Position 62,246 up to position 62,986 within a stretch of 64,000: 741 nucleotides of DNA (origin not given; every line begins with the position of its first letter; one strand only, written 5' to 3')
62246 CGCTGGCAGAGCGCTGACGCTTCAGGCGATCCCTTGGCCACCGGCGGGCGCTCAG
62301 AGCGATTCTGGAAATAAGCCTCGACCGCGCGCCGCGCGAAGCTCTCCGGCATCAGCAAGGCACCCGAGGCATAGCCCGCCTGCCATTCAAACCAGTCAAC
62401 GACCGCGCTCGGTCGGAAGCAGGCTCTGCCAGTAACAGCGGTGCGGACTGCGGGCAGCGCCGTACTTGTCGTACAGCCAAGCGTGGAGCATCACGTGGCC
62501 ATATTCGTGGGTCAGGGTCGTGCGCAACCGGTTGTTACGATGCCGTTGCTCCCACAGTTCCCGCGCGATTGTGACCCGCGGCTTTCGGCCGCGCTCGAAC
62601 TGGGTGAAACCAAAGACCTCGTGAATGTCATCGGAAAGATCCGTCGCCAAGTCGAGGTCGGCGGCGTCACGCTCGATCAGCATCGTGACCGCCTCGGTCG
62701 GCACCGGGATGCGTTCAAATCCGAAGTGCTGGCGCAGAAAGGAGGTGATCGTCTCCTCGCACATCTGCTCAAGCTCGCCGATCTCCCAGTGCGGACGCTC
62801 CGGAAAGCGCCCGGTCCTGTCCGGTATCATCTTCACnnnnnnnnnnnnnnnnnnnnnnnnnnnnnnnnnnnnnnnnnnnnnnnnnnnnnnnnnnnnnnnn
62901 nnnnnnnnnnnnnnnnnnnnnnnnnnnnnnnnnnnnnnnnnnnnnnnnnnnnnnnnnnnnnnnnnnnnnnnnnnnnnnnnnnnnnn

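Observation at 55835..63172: Palindromic motif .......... repeated three times in ICE intergenic regions (candidate ImmR operator or oriT-associated sites)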

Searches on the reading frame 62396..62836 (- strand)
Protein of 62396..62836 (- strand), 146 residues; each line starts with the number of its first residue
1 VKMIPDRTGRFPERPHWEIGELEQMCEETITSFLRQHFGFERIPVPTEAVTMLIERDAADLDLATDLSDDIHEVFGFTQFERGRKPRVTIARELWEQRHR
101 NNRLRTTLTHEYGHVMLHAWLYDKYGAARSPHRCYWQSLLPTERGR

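Call 9: search_protein_families(library=pfam, proteins=[window:62396-62836:-], max_evalue=0.01)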
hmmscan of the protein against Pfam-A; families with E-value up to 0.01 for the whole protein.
window:62396-62836:- (146 aa): 1 family
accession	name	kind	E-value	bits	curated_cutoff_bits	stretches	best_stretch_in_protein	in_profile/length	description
PF10263.15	SprT-like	-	2.7e-05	24.4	25.6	1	65-139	23-91/108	SprT-like family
